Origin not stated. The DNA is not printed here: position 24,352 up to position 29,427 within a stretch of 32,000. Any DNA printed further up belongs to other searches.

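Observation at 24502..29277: Giant S-layer-like gene with a six-fold repeated three-motif module and a modular C-terminus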

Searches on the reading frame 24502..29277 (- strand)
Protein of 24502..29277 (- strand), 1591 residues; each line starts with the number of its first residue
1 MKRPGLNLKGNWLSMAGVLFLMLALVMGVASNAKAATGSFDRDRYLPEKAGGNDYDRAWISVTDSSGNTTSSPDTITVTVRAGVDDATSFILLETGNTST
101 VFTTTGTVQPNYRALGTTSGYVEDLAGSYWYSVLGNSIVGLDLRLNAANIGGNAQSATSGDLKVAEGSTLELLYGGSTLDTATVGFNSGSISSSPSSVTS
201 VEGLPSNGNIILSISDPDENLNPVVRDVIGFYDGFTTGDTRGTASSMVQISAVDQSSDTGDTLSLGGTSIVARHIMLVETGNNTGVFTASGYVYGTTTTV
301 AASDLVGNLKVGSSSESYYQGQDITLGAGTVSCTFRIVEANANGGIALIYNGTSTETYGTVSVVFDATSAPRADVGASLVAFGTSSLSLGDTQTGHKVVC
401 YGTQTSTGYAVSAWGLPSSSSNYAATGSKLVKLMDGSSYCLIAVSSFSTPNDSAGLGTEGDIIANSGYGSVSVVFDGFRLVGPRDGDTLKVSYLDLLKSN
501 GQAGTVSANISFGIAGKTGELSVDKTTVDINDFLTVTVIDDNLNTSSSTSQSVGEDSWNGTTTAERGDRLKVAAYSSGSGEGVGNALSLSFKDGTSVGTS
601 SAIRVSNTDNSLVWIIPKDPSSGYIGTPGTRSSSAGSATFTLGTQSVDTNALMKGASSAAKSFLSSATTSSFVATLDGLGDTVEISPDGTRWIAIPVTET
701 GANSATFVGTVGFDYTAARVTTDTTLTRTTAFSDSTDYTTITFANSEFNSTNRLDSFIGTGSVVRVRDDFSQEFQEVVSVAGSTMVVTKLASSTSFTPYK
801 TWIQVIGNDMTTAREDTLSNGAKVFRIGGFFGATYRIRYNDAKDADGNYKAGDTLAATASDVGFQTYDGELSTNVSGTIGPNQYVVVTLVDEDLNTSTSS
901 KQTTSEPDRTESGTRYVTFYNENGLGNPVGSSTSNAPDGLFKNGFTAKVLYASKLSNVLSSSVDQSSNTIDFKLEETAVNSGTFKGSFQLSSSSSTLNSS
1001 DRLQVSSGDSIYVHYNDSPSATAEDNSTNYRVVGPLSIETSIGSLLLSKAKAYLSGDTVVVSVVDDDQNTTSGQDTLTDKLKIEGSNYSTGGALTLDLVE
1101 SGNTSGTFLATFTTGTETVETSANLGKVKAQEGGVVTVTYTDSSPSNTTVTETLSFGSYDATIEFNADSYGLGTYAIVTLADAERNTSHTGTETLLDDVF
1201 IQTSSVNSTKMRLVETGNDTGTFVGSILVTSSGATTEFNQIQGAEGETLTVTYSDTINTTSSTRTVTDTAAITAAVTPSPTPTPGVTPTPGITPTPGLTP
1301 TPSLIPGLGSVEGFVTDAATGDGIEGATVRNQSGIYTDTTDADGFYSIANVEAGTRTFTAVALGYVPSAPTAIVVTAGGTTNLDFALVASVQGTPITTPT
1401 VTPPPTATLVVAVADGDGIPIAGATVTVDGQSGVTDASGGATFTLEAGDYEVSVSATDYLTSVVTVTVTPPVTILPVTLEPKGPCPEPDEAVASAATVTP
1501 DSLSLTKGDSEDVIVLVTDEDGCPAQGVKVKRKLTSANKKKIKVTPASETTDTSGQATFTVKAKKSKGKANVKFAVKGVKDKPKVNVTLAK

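Call 3: search_protein_families(library=pfam, proteins=[window:24502-29277:-], max_evalue=1)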
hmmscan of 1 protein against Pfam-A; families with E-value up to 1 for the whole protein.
window:24502-29277:- (1591 aa): 10 families
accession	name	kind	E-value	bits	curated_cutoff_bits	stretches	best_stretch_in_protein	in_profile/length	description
PF13620.12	CarboxypepD_reg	-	2.4e-21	76.3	32.3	2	1310-1387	1-81/82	Carboxypeptidase regulatory-like domain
PF13715.12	CarbopepD_reg_2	-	1.5e-12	47.8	32.2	2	1311-1386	1-75/88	CarboxypepD_reg-like domain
PF02369.22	Big_1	-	8.9e-07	29.4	34.9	2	1506-1586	14-91/93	Bacterial Ig-like domain (group 1)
PF20598.4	DUF6795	-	0.00089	20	27.4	1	1520-1575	7-59/103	Domain of unknown function (DUF6795)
PF08308.17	PEGA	-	0.0023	18.3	20.8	1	1422-1470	11-57/71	PEGA domain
PF14686.12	fn3_3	-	0.019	15.2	24.4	1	1329-1383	18-75/75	Polysaccharide lyase family 4, domain II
PF15976.11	CooC_C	-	0.021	15.3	29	0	1408-1457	18-67/93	CS1-pili formation C-terminal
PF00576.27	Transthyretin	-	0.024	15.7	25.3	1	1520-1577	9-66/109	HIUase/Transthyretin family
PF01835.25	MG2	-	0.027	15.2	32.8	1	1513-1574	19-80/96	MG2 domain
PF17789.7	MG4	-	0.074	13.7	24.7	2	1514-1575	19-74/95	Macroglobulin domain MG4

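Call 4: search_protein_families(library=ncbifam, proteins=[window:24502-29277:-], max_evalue=1)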
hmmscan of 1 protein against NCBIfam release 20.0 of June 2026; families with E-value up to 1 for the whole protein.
window:24502-29277:- (1591 aa): 1 family
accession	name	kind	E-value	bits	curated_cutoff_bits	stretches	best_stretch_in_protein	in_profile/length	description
NF052345.1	S_layer_anammox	exception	0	2262.7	1400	1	1-1591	1-1596/1596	Kustd1514 family S-layer glycoprotein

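Call 5: search_solved_structures(query=window:24502-29277:-, max_evalue=1, show_alignments=2)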
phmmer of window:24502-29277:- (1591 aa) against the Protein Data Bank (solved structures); distinct sequences matched with E-value up to 1: 4.
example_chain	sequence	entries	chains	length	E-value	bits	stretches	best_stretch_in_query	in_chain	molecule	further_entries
5aq0_A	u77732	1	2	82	3.1e-07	31.8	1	1310-1387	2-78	CARBOXYPEPTIDASE D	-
9j6z_A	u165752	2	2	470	3.3e-06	28.4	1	1310-1407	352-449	Carboxypeptidase D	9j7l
1h8l_A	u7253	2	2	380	0.19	12.6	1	1311-1386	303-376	CARBOXYPEPTIDASE GP180 RESIDUES 503-882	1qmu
6hif_Y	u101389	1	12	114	0.72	10.7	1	1387-1455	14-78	hdh assembly factor Kustc1130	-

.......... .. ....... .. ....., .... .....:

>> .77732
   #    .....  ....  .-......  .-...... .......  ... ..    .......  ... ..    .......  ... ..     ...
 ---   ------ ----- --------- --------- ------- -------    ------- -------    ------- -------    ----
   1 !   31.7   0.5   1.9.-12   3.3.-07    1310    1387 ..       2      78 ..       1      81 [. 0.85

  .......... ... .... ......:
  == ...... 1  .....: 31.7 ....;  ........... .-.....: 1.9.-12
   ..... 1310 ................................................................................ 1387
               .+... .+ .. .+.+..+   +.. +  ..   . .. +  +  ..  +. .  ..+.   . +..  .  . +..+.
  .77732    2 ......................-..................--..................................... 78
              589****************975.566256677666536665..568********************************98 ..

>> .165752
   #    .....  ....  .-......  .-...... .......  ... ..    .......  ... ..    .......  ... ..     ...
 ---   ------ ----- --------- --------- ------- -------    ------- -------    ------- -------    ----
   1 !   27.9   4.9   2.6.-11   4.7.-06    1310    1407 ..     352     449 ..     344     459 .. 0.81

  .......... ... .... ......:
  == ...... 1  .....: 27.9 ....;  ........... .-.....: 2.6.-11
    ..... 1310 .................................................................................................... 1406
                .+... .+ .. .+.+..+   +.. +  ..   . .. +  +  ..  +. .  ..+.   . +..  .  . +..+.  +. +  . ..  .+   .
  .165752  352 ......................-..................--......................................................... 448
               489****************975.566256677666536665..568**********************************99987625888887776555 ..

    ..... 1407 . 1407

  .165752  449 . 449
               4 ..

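Call 6: find_homologous_proteins(query=window:24502-29277:-, max_evalue=0.001)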
Query window:24502-29277:- (1591 aa): 52 proteins with E <= 0.001 among 8000 candidates.
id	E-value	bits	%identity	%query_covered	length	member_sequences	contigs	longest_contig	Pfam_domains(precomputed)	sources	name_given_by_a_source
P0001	0.0e+0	3353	100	100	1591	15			PF13715.13,PF02369.23,PF13620.13,PF26198.1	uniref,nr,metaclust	uniref:Big-1 domain-containing protein n=1 Tax=Kuenenia stuttgartiensis TaxID=174633 RepID=Q1PYU4_KU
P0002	0.0e+0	1649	56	100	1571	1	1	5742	PF13715.13,PF13620.13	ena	-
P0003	0.0e+0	1531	55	100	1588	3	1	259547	PF13715.13,PF13620.13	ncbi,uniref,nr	ncbi:MAG: carboxypeptidase regulatory-like domain-containing protein [Candidatus Kuenenia sp.]|unire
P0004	0.0e+0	1525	56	100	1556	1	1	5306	PF13715.13,PF02369.23,PF13620.13,PF26198.1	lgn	-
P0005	0.0e+0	1421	53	100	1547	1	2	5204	PF13715.13,PF13620.13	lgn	-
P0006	0.0e+0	1416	53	100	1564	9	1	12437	PF13715.13,PF13620.13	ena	-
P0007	0.0e+0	1413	54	86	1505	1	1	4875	PF13715.13,PF13620.13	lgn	-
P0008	0.0e+0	1411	53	100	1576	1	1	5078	PF13715.13,PF13620.13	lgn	-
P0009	0.0e+0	1410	55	87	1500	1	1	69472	PF13715.13,PF13620.13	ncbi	-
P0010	0.0e+0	1397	52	91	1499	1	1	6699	PF13715.13,PF14686.13,PF13620.13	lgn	-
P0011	0.0e+0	1395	56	79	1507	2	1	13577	PF13715.13,PF13620.13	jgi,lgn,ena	-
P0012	0.0e+0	1389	51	92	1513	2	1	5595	PF13715.13,PF02369.23,PF14686.13,PF13620.13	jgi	-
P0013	0.0e+0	1364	55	79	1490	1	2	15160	PF13715.13,PF14686.13,PF13620.13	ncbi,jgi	-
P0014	0.0e+0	1360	54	86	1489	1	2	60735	PF13715.13,PF14686.13,PF13620.13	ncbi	-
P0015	0.0e+0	1360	51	93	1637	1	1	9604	PF13715.13,PF02369.23,PF08308.18,PF17802.8,PF13620.13,PF09430.17,PF22904.4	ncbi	-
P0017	0.0e+0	1358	52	92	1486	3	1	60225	PF13715.13,PF13620.13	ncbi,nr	ncbi:MAG: carboxypeptidase regulatory-like domain-containing protein [Planctomycetes bacterium]|nr:c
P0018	0.0e+0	1329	50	98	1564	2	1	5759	PF13715.13,PF13620.13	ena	-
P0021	0.0e+0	1282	53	80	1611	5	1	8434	PF13715.13,PF17802.8,PF13620.13,PF22904.4,PF17210.10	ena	-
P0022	0.0e+0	1277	50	88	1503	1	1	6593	PF13715.13,PF13620.13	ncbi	-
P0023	0.0e+0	1264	52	88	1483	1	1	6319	PF13715.13,PF13620.13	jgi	-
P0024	0.0e+0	1261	49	100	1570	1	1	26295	PF13715.13,PF02369.23,PF13620.13,PF09430.17,PF22904.4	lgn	-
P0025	0.0e+0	1252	48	100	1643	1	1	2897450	PF13715.13,PF02369.23,PF11974.15,PF17802.8,PF13620.13,PF22904.4,PF17210.10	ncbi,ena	-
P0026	0.0e+0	1242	52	85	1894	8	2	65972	PF13715.13,PF13205.13,PF13620.13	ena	-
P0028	0.0e+0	1237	52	87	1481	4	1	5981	PF13715.13,PF13620.13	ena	-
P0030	0.0e+0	1205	53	78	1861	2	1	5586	PF13715.13,PF13205.13,PF13620.13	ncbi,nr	ncbi:MAG: Ig-like domain-containing protein, partial [Candidatus Brocadiales bacterium]|nr:Ig-like d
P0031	0.0e+0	1205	47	100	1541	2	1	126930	PF13715.13,PF02369.23,PF13620.13,PF26198.1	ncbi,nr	ncbi:MAG: hypothetical protein E3K37_04125 [Candidatus Kuenenia sp.]|nr:hypothetical protein [Candid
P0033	0.0e+0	1195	50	86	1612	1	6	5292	PF13715.13,PF02369.23,PF17802.8,PF13620.13,PF09430.17,PF22904.4,PF17210.10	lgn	-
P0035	0.0e+0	1128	45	99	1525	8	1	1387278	PF13715.13,PF13620.13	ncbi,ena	-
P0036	0.0e+0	1123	46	99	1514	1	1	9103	PF13715.13,PF13620.13,PF09430.17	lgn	-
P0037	0.0e+0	1112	45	100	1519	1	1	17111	PF13715.13,PF13620.13,PF09430.17,PF22904.4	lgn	-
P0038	0.0e+0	1105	48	88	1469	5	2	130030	PF13620.13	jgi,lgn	-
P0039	0.0e+0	1090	48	86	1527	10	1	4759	PF13715.13,PF13620.13,PF09430.17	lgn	-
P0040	0.0e+0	1087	47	91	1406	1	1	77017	PF13715.13,PF02369.23,PF14686.13,PF13620.13,PF26198.1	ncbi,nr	ncbi:MAG: hypothetical protein E3K37_09455 [Candidatus Kuenenia sp.]|nr:hypothetical protein [Candid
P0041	0.0e+0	1084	45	100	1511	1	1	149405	PF13715.13,PF13620.13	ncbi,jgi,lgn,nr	ncbi:MAG: hypothetical protein CV087_00275 [Candidatus Brocadia sp. WS118]|nr:MAG: hypothetical prot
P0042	0.0e+0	1074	48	86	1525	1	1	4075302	PF13715.13,PF13620.13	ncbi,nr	ncbi:conserved hypothetical protein [Candidatus Brocadia pituitae]|nr:conserved hypothetical protein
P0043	0.0e+0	1060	44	91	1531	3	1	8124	PF13715.13,PF13620.13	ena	-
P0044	0.0e+0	1058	47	84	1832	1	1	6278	PF13715.13,PF13205.13,PF14686.13,PF13620.13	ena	-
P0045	0.0e+0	1056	48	84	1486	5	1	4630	PF13715.13,PF13620.13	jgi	jgi:hypothetical protein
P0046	0.0e+0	1042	47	84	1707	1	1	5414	PF13715.13,PF13205.13,PF14686.13,PF13620.13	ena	-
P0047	0.0e+0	1027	45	94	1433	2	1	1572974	PF13715.13,PF13620.13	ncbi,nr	ncbi:MAG: carboxypeptidase regulatory-like domain-containing protein [Planctomycetia bacterium]|nr:c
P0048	1.4e-269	916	42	79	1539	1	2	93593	PF13715.13,PF08308.18,PF13620.13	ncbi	-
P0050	2.1e-244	833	46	69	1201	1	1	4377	PF13715.13,PF14686.13,PF13620.13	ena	-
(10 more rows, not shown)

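Call 45: search_solved_structures(query=A1, max_evalue=0.01, show_alignments=1)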
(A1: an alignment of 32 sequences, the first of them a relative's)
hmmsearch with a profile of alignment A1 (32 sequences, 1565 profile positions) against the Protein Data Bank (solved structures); distinct sequences matched with E-value up to 0.01: 10.
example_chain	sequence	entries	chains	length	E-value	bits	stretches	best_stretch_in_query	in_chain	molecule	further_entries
9j6z_A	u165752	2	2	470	7.1e-09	36.8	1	1279-1378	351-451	Carboxypeptidase D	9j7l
5aq0_A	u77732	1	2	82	9.3e-08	33.1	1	1281-1357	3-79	CARBOXYPEPTIDASE D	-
2nsm_A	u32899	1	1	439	4.1e-07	31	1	1377-1478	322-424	Carboxypeptidase N catalytic chain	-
9gbc_A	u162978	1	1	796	4.1e-07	31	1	1278-1378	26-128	TonB-linked outer membrane receptor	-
9c7v_B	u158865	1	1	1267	7.1e-07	30.2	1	1280-1356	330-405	BOS complex subunit NOMO2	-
1h8l_A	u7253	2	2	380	6.9e-06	26.9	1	1280-1357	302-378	CARBOXYPEPTIDASE GP180 RESIDUES 503-882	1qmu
4u3s_B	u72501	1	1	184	1.3e-05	26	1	1376-1442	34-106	Cellulosomal scaffoldin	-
6hif_Y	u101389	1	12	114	1.9e-05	25.5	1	1368-1452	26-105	hdh assembly factor Kustc1130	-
4wi0_B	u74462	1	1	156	3.2e-05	24.7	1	1382-1442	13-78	Cellulosomal scaffoldin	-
3mn8_A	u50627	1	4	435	0.00018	22.2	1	1377-1456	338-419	LP15968p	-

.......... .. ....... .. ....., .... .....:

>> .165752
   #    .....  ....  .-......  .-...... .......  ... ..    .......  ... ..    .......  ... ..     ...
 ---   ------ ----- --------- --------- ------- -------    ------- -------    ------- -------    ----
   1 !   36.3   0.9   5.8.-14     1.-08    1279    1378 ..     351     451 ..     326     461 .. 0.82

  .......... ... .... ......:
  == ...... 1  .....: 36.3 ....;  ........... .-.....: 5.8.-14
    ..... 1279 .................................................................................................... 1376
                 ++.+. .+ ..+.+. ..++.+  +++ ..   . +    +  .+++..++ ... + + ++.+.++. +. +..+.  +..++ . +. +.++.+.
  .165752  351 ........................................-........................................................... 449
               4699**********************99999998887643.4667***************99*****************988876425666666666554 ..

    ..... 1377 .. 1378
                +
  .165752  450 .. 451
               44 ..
